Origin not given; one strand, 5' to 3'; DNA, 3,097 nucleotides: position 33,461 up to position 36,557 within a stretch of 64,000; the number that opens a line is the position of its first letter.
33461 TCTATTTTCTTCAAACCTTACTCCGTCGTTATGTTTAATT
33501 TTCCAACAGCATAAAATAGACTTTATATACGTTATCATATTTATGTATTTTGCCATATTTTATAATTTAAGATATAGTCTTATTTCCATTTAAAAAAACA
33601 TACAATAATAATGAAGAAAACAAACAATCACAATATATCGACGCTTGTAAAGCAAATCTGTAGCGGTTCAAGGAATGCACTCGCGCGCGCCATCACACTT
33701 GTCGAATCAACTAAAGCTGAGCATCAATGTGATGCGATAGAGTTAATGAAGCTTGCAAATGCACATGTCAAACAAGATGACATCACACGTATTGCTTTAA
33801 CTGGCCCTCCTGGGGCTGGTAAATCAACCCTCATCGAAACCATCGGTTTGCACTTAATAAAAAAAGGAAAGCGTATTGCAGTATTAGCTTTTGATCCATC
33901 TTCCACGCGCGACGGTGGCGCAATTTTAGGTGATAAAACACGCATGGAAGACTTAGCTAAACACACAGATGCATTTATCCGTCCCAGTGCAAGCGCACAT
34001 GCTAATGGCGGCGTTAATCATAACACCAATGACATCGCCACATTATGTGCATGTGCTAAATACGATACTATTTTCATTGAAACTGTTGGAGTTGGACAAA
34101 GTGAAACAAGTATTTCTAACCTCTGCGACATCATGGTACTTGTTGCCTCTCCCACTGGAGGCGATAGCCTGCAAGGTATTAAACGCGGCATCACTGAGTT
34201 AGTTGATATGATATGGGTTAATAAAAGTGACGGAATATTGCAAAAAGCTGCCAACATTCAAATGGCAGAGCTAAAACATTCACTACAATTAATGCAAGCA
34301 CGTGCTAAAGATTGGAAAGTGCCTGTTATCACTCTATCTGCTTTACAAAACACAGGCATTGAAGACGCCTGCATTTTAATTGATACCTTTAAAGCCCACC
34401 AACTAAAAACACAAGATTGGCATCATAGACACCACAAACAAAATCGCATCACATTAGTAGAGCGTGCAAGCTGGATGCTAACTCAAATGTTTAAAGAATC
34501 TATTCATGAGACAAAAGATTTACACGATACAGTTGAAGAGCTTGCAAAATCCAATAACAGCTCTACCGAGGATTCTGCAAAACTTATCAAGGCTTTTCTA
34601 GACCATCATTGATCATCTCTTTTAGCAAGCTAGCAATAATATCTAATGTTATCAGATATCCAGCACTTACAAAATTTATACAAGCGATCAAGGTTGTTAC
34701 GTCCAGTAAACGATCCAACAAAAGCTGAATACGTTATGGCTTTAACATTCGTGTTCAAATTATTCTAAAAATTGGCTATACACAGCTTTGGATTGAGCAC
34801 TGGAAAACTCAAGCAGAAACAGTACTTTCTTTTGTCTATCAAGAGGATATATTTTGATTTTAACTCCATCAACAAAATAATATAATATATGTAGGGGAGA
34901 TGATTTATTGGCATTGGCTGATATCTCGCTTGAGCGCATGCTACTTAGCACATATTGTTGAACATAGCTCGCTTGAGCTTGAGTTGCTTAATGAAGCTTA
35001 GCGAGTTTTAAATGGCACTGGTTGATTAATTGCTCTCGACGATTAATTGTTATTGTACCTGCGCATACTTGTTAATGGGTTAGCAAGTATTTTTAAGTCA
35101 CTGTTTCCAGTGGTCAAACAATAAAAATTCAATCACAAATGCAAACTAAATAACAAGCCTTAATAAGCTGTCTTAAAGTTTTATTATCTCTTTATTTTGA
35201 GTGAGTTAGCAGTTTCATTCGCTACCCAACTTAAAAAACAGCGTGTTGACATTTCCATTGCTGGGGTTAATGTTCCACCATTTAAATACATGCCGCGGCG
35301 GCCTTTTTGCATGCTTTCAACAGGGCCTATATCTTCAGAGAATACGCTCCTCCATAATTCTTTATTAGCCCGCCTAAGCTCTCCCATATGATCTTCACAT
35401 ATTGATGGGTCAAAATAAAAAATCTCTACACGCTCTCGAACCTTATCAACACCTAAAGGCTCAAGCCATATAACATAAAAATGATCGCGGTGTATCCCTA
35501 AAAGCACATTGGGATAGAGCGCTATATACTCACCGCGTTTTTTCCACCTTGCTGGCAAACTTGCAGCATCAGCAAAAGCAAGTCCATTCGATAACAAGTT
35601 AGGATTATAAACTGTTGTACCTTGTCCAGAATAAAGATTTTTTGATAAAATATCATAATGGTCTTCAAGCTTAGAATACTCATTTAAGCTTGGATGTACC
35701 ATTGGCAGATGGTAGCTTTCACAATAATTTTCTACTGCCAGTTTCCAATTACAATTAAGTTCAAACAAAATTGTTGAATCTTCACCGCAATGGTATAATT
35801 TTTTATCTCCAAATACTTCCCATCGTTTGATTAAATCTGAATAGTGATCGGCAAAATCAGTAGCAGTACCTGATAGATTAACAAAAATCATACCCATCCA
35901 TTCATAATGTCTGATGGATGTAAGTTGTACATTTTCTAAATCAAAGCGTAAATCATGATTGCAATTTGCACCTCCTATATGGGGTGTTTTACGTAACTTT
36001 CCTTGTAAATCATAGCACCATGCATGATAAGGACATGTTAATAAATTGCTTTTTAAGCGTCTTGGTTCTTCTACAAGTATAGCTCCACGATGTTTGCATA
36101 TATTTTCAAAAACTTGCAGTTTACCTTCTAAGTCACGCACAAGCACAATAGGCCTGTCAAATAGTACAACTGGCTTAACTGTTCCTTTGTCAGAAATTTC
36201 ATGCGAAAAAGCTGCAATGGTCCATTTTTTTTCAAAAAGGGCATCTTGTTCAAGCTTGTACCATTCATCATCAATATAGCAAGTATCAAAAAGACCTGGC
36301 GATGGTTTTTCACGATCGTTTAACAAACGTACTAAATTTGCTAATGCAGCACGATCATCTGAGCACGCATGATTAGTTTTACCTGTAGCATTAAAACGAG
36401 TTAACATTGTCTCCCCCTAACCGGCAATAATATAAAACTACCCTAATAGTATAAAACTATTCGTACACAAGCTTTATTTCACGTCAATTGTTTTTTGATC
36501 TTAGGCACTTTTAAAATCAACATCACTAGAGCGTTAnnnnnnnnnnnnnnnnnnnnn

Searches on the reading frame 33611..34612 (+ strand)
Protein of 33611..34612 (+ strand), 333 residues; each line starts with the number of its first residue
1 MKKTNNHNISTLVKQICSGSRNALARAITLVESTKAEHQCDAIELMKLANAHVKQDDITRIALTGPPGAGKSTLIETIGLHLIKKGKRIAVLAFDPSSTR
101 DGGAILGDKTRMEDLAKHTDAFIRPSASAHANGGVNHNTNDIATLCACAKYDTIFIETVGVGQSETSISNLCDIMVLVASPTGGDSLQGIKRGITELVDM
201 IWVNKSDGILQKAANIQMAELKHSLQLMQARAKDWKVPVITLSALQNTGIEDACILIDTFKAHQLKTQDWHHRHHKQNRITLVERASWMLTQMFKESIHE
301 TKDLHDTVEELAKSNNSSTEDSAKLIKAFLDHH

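Call 3: search_protein_families(library=pfam, proteins=[window:33611-34612:+], max_evalue=0.1)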
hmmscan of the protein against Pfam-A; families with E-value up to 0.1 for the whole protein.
window:33611-34612:+ (333 aa): 37 families (the best 25 are shown)
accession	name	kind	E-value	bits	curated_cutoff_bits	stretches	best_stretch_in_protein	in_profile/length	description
PF03308.22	MeaB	-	7e-82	274.9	23.1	1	24-288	1-262/273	Methylmalonyl Co-A mutase-associated GTPase MeaB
PF02492.25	cobW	-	2.4e-09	37.5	20.7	1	61-225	3-172/180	CobW/HypB/UreG, nucleotide-binding domain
PF13479.12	AAA_24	-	3.6e-06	27.4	27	1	60-160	4-74/195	AAA domain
PF24883.2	NPHP3_N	-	2.1e-05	25.2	24.8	1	60-98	24-62/164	Nephrocystin 3, N-terminal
PF20693.3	YobI-ATPase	-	0.00014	22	27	1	50-99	6-56/363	YobI-like P-loop NTPase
PF00009.33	GTP_EFTU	-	0.00019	21.5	26.5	1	58-254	3-179/188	Elongation factor Tu GTP binding domain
PF03266.21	NTPase_1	-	0.00076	19.8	23.9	1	60-89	1-30/168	NTPase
PF20720.3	nSTAND3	-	0.00084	19.5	27.2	1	61-92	20-51/155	Novel STAND NTPase 3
PF00005.33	ABC_tran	-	0.001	20.1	25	1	59-84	12-37/137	ABC transporter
PF13604.12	AAA_30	-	0.0016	18.7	27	1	61-95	21-55/191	AAA domain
PF13555.12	AAA_29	-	0.0019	18.4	27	1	56-78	22-42/61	P-loop containing region of AAA domain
PF13245.12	AAA_19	-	0.0021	18.7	25.1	1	61-94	14-49/134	AAA domain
PF03029.23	ATP_bind_1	-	0.0027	18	27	1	64-98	2-36/240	Conserved hypothetical ATP binding protein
PF01926.29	MMR_HSR1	-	0.0056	17.2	21.9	1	60-78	1-19/113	50S ribosome-binding GTPase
PF13521.12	AAA_28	-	0.0068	17.1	27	1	60-78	1-19/164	AAA domain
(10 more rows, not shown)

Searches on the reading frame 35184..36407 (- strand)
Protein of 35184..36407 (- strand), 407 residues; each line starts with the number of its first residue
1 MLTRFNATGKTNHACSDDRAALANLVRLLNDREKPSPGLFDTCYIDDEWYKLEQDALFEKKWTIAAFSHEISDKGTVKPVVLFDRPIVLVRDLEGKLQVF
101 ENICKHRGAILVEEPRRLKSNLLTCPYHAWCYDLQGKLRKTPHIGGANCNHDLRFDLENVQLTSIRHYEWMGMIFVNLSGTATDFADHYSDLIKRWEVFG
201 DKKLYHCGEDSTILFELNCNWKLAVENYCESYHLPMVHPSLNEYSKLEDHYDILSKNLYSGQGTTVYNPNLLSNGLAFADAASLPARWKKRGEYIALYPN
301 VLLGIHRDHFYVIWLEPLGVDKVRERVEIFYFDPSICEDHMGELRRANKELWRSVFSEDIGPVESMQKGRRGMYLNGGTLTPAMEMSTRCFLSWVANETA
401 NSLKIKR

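Call 3: search_protein_families(library=pfam, proteins=[window:35184-36407:-], max_evalue=0.1)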
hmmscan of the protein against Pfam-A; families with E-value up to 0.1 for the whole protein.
window:35184-36407:- (407 aa): 2 families
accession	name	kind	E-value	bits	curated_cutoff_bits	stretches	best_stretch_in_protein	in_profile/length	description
PF00848.25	Ring_hydroxyl_A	-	6.3e-30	105.1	24.9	1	210-397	7-204/208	Ring hydroxylating alpha subunit (catalytic domain)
PF00355.32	Rieske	-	1.4e-19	70.3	20.3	1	61-145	1-82/88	Rieske [2Fe-2S] domain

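Call 4: search_protein_families(library=ncbifam, proteins=[window:35184-36407:-], max_evalue=0.1)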
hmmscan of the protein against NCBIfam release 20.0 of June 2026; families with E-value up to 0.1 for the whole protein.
window:35184-36407:- (407 aa): 7 families
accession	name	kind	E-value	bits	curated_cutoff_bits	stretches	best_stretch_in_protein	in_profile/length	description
NF058607.1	GlBtMonoOxGbcA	equivalog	1.3e-35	122.7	670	1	20-252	15-237/420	glycine betaine monooxygenase oxygenase subunit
NF041684.1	ant_diox_AndAc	equivalog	7.2e-24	84.1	750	1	44-238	28-222/418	anthranilate 1,2-dioxygenase large subunit AndAc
TIGR03228.1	anthran_1_2_A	equivalog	1e-23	83.8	671.9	1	44-239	21-214/438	anthranilate 1,2-dioxygenase large subunit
NF042946.1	3PPDioc_HcaE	equivalog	3.3e-22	79.1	830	1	42-246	19-222/450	3-phenylpropionate/cinnamic acid dioxygenase subunit alpha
TIGR03229.1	benzo_1_2_benA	equivalog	3.2e-21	75.7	780.95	1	31-239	8-216/433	benzoate 1,2-dioxygenase large subunit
NF052579.1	BetMthstMoxSdmAMthl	equivalog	7.9e-09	34.9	600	1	73-177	28-125/351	4beta-methylsterol monooxygenase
NF041174.1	SDX_Thmprot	equivalog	0.0075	16.4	170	1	75-150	17-88/109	sulredoxin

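Call 43: find_homologous_proteins(query=window:35184-36407:-, max_evalue=1e-20)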
Query window:35184-36407:- (407 aa): 6560 proteins with E <= 1e-20 among 8000 candidates; the best 120 are listed.
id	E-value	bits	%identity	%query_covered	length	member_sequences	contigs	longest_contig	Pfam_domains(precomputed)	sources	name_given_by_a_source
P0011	5.6e-287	969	100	100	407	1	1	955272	PF00355.33,PF00848.26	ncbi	-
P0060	3.2e-173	594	62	97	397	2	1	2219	PF00355.33,PF00848.26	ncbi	ncbi:MAG: aromatic ring-hydroxylating dioxygenase subunit alpha [Pseudomonadota bacterium]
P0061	1.4e-155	536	57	99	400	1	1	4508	PF00355.33,PF00848.26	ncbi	ncbi:MAG: aromatic ring-hydroxylating dioxygenase subunit alpha [Pseudomonadota bacterium]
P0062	9.5e-123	428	49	89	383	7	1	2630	PF00355.33,PF00848.26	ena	-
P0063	2.3e-122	427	49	88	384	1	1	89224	PF00355.33,PF00848.26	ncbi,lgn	-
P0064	7.8e-122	425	50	88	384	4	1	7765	PF00355.33,PF00848.26,PF19112.7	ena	-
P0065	9.1e-122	425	48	90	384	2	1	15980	PF00355.33,PF00848.26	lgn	-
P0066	1.9e-121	424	49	88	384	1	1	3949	PF00355.33,PF00848.26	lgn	-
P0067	5.6e-121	422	49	89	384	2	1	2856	PF00355.33,PF00848.26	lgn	-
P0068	4.2e-120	419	50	89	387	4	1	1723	PF00355.33,PF00848.26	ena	-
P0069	1.3e-119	418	48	92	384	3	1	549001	PF00355.33,PF00848.26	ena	-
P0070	2.4e-119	417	47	90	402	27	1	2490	PF00355.33,PF00848.26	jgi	jgi:phenylpropionate dioxygenase-like ring-hydroxylating dioxygenase large terminal subunit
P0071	4.1e-119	416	50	88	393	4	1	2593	PF00355.33,PF00848.26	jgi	jgi:phenylpropionate dioxygenase-like ring-hydroxylating dioxygenase large terminal subunit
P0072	6.2e-119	416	47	93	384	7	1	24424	PF00355.33,PF00848.26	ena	-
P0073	9.7e-119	415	45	95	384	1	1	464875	PF00355.33,PF00848.26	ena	-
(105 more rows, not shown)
